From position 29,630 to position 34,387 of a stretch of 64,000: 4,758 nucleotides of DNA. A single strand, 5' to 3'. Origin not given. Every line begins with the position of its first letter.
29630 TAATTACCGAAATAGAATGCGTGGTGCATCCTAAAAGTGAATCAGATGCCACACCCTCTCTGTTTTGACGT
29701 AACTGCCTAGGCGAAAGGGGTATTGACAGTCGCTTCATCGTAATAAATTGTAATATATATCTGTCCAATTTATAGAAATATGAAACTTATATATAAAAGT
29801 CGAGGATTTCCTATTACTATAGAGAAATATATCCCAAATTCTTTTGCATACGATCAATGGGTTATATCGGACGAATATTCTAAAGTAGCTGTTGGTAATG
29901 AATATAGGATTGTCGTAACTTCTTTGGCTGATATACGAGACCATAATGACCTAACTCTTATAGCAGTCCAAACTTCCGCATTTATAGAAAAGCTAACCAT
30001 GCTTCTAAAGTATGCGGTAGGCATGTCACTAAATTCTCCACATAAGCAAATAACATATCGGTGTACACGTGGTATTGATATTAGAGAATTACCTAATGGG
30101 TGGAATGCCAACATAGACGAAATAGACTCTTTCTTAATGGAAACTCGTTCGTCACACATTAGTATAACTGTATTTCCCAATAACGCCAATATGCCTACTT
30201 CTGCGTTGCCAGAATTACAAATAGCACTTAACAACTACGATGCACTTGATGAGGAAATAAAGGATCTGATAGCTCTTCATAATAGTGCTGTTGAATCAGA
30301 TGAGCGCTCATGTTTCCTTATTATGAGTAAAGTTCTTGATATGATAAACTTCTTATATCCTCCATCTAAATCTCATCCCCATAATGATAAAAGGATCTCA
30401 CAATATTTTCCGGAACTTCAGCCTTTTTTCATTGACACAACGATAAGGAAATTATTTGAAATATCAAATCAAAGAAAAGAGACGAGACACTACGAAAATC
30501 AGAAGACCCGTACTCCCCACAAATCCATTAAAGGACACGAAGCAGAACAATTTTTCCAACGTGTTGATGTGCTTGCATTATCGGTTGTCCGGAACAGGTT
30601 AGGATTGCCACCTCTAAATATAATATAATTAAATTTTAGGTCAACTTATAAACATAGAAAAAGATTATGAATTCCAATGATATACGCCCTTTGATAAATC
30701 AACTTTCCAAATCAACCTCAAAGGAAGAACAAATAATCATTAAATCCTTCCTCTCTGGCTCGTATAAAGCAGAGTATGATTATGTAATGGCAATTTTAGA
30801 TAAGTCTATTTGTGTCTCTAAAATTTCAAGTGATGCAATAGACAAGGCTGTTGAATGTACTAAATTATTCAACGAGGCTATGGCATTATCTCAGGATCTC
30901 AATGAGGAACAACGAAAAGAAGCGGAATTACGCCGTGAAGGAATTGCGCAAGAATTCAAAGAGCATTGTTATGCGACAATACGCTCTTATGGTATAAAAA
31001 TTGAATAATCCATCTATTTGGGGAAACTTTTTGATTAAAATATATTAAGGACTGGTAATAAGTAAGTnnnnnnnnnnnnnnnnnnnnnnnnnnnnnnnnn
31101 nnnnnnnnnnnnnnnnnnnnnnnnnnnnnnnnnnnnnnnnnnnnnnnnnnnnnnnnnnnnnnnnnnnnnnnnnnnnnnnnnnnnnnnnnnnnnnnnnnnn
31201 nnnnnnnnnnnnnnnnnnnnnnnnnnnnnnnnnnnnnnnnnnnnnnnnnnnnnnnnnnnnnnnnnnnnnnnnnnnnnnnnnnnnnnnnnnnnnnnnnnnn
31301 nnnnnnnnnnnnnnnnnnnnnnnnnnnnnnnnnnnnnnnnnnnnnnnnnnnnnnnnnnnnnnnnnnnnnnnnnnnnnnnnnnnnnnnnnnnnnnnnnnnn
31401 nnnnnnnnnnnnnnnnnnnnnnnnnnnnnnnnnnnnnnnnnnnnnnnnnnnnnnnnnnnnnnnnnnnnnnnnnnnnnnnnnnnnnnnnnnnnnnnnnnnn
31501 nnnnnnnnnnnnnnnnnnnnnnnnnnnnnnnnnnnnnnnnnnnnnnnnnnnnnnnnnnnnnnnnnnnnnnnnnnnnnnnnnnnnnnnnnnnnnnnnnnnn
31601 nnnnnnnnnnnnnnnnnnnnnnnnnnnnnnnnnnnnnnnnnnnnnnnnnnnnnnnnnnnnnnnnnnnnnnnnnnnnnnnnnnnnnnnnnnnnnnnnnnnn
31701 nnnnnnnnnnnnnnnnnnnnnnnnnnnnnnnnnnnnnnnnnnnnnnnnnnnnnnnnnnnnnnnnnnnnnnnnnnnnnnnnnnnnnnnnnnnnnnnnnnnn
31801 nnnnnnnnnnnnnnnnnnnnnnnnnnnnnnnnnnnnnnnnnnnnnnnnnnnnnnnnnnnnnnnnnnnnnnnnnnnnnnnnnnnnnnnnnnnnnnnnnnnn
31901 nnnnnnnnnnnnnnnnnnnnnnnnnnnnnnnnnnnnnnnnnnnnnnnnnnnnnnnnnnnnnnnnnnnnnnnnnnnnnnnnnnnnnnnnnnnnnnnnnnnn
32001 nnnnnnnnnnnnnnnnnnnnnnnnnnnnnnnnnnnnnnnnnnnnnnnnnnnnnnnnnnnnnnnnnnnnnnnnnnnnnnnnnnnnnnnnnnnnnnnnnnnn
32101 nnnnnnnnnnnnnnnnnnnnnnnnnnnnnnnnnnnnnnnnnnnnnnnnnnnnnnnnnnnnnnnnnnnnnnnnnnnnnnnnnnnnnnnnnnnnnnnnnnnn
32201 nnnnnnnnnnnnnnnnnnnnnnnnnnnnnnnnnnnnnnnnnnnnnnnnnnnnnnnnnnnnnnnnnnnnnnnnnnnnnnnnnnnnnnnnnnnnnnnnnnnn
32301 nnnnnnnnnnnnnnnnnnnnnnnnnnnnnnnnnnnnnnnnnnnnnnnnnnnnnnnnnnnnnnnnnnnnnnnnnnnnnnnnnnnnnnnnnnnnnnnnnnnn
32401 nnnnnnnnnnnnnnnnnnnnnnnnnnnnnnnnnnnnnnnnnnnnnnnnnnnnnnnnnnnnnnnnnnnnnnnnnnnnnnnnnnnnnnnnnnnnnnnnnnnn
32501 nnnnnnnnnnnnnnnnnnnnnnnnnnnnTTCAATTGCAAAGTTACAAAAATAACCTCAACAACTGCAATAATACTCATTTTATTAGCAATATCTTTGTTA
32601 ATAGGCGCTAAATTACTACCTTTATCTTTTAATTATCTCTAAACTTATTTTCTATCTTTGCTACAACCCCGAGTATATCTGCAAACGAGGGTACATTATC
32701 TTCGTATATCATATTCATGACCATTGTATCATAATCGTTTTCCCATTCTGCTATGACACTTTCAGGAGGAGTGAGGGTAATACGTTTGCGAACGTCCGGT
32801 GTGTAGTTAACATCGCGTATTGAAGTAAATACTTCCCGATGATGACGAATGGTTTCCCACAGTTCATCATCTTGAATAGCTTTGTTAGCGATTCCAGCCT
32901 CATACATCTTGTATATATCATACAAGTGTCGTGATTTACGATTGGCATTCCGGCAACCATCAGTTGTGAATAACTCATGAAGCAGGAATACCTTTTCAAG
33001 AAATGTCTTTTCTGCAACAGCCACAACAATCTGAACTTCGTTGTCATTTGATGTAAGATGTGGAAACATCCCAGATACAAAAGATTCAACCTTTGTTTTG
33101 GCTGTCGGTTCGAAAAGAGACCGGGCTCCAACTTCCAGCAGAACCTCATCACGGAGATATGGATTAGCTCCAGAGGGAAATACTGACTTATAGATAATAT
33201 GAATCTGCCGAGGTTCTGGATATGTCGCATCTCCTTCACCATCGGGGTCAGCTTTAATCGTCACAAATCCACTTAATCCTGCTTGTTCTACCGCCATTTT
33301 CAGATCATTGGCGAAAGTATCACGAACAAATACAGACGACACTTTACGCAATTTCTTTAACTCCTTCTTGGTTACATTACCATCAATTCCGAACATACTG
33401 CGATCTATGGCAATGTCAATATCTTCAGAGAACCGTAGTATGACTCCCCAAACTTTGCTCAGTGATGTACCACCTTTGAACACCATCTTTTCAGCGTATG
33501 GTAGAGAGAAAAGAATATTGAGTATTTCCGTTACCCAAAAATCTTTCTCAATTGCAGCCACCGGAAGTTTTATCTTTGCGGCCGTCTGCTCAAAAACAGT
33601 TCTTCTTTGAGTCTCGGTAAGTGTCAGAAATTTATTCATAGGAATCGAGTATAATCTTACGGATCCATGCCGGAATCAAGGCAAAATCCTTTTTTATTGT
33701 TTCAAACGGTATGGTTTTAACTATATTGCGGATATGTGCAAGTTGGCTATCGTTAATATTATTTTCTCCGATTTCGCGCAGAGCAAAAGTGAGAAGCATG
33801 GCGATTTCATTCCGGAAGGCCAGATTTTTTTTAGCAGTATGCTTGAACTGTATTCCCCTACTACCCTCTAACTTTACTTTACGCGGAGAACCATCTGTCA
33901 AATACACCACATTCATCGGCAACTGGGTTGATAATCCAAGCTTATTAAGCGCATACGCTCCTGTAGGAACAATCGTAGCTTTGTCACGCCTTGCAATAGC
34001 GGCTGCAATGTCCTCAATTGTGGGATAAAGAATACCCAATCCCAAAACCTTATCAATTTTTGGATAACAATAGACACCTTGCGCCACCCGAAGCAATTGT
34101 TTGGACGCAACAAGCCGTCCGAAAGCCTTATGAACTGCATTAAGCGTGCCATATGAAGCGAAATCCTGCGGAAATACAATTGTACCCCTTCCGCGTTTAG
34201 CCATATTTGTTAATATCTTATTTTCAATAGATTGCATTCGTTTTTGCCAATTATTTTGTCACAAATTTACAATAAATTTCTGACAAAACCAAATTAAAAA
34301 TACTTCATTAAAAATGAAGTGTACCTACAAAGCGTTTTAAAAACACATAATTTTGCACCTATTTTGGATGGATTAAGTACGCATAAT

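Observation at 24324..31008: Five-gene AT-rich operon: nuclease-MTase-TRD fusion + PHP/Rad50-like ATPase + three orphan ORFs, a candidate undescribed methylation-linked defence system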

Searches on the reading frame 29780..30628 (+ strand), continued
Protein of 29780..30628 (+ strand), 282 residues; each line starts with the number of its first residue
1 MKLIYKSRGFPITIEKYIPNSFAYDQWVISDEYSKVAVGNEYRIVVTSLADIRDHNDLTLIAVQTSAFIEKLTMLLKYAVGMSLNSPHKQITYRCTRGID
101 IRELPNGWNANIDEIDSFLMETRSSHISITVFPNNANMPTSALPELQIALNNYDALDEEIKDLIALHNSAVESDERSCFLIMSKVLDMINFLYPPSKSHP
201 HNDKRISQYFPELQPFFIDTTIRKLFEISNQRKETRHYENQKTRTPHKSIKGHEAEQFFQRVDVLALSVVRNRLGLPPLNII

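Call 98: search_protein_families(library=pfam, alignment_id=A3, max_evalue=10)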
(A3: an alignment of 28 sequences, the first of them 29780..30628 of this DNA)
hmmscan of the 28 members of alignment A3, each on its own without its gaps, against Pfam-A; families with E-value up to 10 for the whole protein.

A. member 1, window:29780-30628:+ (282 aa): 0 families

B. families by the number of members that match (of 28 scanned): 16 families
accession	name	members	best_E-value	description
PF23349.2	BBS7_hp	5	0.027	BBS7 hairpin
PF19252.4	HIND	5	0.04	HIND motif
PF22329.2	Nro1_C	2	0.0046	Negative regulator of ofd1, C-terminal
PF03850.20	Tfb4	2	0.037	Transcription factor Tfb4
PF18739.6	HEPN_Apea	2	0.074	Apea-like HEPN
PF16286.10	DUF4932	1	0.01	Domain of unknown function (DUF4932)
PF05476.16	PET122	1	0.015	PET122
PF12781.13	AAA_9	1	0.051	ATP-binding dynein motor region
PF11732.13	Thoc2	1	0.062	Transcription- and export-related complex subunit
PF23831.1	DUF7201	1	0.093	Coiled-coil region of unknown function (DUF7201)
PF03114.23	BAR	1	0.12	BAR domain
PF25444.1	THBD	1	0.16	Thrombomodulin-like domain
PF14836.12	Ubiquitin_3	1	0.18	Ubiquitin-like domain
PF06925.17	MGDG_synth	1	0.2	Monogalactosyldiacylglycerol (MGDG) synthase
PF25509.1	DUF7916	1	0.21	Domain of unknown function (DUF7916)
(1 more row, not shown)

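Call 101: fold_search(model_id=the predicted structure, library=viral)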
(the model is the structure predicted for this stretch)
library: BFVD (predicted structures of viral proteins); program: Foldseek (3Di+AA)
matches with E <= 10: 448; with E <= 0.001: 0
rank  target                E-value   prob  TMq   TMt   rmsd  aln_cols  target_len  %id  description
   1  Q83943                4.2e-02  0.08  0.12  0.05  25.8       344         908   11  Replication protein 1a [Olive latent virus 2 (isolate Italy)]
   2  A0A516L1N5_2          1.2e-01  0.08  0.12  0.03  26.3       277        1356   12  (no name in the UniProt tables at hand)
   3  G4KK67                2.6e-01  0.06  0.17  0.12  26.3       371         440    9  (no name in the UniProt tables at hand)
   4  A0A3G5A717            2.9e-01  0.06  0.15  0.08  36.3       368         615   11  Uncharacterized protein [Hyperionvirus sp.]
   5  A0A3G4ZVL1            4.6e-01  0.06  0.16  0.16  20.4       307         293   11  DNA-3-methyladenine glycosylase 2 family protein [Edafosvirus sp.]
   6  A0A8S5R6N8            5.7e-01  0.14  0.19  0.27  11.0       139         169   11  Uncharacterized protein [virus sp. ctah610]
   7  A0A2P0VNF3            6.1e-01  0.11  0.13  0.10  13.7       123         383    8  AAA family ATPase [Tetraselmis virus 1]
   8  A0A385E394            6.1e-01  0.02  0.09  0.11  22.7       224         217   12  (no name in the UniProt tables at hand)
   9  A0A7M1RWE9            7.6e-01  0.09  0.10  0.07  16.6       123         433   14  AAA+ ATPase domain-containing protein [uncultured phage cr10_1]
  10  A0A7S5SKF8            7.6e-01  0.06  0.13  0.14  30.4       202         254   11  (no name in the UniProt tables at hand)
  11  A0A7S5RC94            7.6e-01  0.06  0.10  0.10  19.3       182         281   12  (no name in the UniProt tables at hand)
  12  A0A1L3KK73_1          7.6e-01  0.03  0.09  0.03  28.3       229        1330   14  (no name in the UniProt tables at hand)
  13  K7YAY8                7.6e-01  0.02  0.11  0.12  25.9       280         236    9  (no name in the UniProt tables at hand)
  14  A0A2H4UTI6            7.6e-01  0.02  0.12  0.10  32.4       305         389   11  GIY-YIG domain containing endonuclease [Bodo saltans virus]
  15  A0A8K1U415            8.0e-01  0.03  0.12  0.07  25.4       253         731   13  Alphavirus-like MT domain-containing protein [Riboviria sp.]
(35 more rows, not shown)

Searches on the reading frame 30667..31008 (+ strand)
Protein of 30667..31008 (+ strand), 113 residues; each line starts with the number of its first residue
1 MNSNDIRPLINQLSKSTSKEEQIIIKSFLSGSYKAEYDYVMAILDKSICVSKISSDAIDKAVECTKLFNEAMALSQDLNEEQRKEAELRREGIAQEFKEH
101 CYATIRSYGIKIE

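Call 3: search_protein_families(library=pfam, proteins=[window:30667-31008:+], max_evalue=0.01)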
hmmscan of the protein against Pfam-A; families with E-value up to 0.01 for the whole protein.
window:30667-31008:+ (113 aa): 0 families

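Call 4: search_protein_families(library=padloc, proteins=[window:30667-31008:+], max_evalue=0.01)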
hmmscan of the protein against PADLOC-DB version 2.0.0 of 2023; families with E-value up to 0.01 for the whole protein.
window:30667-31008:+ (113 aa): 0 families

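Call 5: search_protein_families(library=ncbifam, proteins=[window:30667-31008:+], max_evalue=0.01)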
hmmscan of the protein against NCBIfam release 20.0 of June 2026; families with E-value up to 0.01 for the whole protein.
window:30667-31008:+ (113 aa): 0 families

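Call 9: search_protein_families(library=padloc, proteins=[window:30667-31008:+], max_evalue=10)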
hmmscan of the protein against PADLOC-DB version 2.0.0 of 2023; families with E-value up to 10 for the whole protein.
window:30667-31008:+ (113 aa): 0 families

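Call 57: search_protein_representatives(protein=window:30667-31008:+)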
Query: 113 residues. Proteins with E-value up to 0.001 (for the whole library): 6; up to 1e-10: 3; up to 1e-30: 1. The best 6 are listed.
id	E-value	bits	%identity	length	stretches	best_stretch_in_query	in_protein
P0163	1.8e-60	217.4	93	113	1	1-113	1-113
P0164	1.4e-13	67.0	83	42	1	72-113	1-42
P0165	5.9e-11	58.7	76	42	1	72-113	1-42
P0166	4.9e-08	49.3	67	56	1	1-46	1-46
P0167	2.3e-07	47.1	54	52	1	1-50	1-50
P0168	5.1e-05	39.6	31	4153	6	2-60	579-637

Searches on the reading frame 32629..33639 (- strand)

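Call 3: search_protein_families(library=pfam, proteins=[window:32629-33639:-], max_evalue=0.01)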
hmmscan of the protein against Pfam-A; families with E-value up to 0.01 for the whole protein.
window:32629-33639:- (336 aa): 1 family
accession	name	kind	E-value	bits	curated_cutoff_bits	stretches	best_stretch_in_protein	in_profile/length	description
PF08843.17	AbiEii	-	7e-30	105.1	22.5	1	46-323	9-236/238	Nucleotidyl transferase AbiEii toxin, Type IV TA system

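Call 4: search_protein_families(library=padloc, proteins=[window:32629-33639:-], max_evalue=0.01)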
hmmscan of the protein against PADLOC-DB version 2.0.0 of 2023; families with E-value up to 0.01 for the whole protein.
window:32629-33639:- (336 aa): 21 families
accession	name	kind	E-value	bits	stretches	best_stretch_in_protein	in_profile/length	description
PDLC02289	AbiEii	-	4.2e-96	320.1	1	1-334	3-301/309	AbiEii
PDLC02292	AbiEii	-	9.4e-50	168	1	13-331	11-282/283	AbiEii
PDLC02315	AbiEii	-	3.1e-34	116.7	1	14-333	18-343/352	AbiEii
PDLC02297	AbiEii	-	2.7e-31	107.1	1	12-333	4-305/307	AbiEii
PDLC02302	AbiEii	-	4.9e-29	99.7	1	19-334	15-310/313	AbiEii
PDLC02322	AbiEii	-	1.1e-22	78.9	1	16-328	12-317/324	AbiEii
PDLC02304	AbiEii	-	6.4e-17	60.3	1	17-248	8-190/260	AbiEii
PDLC02316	AbiEii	-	1.9e-13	48.5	1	23-107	21-103/314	AbiEii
PDLC02321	AbiEii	-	8.8e-10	36.7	1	22-99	15-85/296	AbiEii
PDLC02323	AbiEii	-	1.6e-09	35.7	1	26-101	15-86/248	AbiEii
PDLC02303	AbiEii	-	4.3e-08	30.9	1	22-79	12-69/249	AbiEii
PDLC02317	AbiEii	-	8e-08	29.6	1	18-79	9-71/396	AbiEii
PDLC02296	AbiEii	-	1.4e-07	29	1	23-99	17-85/282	AbiEii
PDLC02294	AbiEii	-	4.1e-07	28.1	1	28-77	20-71/260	AbiEii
PDLC02313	AbiEii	-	5.5e-07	27.4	1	29-76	21-67/254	AbiEii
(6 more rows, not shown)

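Call 5: search_protein_families(library=ncbifam, proteins=[window:32629-33639:-], max_evalue=0.01)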
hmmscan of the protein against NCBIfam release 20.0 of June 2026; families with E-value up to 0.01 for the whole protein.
window:32629-33639:- (336 aa): 0 families

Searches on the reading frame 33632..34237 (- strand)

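Call 3: search_protein_families(library=pfam, proteins=[window:33632-34237:-], max_evalue=0.01)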
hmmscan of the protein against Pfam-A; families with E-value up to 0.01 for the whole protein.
window:33632-34237:- (201 aa): 2 families
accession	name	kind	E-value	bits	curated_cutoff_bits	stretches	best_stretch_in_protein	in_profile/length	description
PF19570.5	DUF6088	-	5.7e-61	205.7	25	1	7-175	1-166/172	Family of unknown function (DUF6088)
PF13338.12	AbiEi_4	-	0.0094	16.5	25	0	40-59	30-49/49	Transcriptional regulator, AbiEi antitoxin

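Call 4: search_protein_families(library=padloc, proteins=[window:33632-34237:-], max_evalue=0.01)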
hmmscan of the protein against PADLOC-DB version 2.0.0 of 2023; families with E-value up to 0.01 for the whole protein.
window:33632-34237:- (201 aa): 17 families
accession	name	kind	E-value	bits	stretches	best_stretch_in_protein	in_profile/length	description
PDLC02226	AbiEi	-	9.9e-66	219.4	1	2-198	1-192/202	AbiEi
PDLC02233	AbiEi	-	3e-29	100.1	1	2-196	2-201/214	AbiEi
PDLC02264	AbiEi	-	2e-18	65.2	1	31-175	32-179/205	AbiEi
PDLC02229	AbiEi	-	3e-14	51.7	1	3-118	2-115/131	AbiEi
PDLC02246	AbiEi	-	5.8e-08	30.5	1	25-110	30-108/230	AbiEi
PDLC02250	AbiEi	-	2e-07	29.1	1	30-149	26-137/197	AbiEi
PDLC02251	AbiEi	-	2.6e-07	28.4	1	33-115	36-113/230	AbiEi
PDLC02236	AbiEi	-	4.2e-07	27.8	1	33-122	29-121/207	AbiEi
PDLC02247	AbiEi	-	1.3e-06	26.4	1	35-120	46-127/215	AbiEi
PDLC02232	AbiEi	-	5.1e-06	24.5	1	8-145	9-140/177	AbiEi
PDLC02258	AbiEi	-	7.4e-06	24.2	1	3-125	66-188/196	AbiEi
PDLC02225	AbiEi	-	0.00014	19.7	1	34-138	30-117/198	AbiEi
PDLC02234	AbiEi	-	0.00016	19.5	1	24-124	20-114/191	AbiEi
PDLC02242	AbiEi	-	0.00029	18.6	1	23-83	20-76/207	AbiEi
PDLC02268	AbiEi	-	0.0012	16.3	1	19-85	11-73/204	AbiEi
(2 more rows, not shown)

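Call 5: search_protein_families(library=ncbifam, proteins=[window:33632-34237:-], max_evalue=0.01)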
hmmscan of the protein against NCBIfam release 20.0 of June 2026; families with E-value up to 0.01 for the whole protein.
window:33632-34237:- (201 aa): 1 family
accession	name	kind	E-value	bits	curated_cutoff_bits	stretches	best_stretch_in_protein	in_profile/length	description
NF047376.1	TAA_AbiEi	equivalog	3.8e-05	23.4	150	1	32-144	35-140/172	type IV toxin-antitoxin system AbiEi family antitoxin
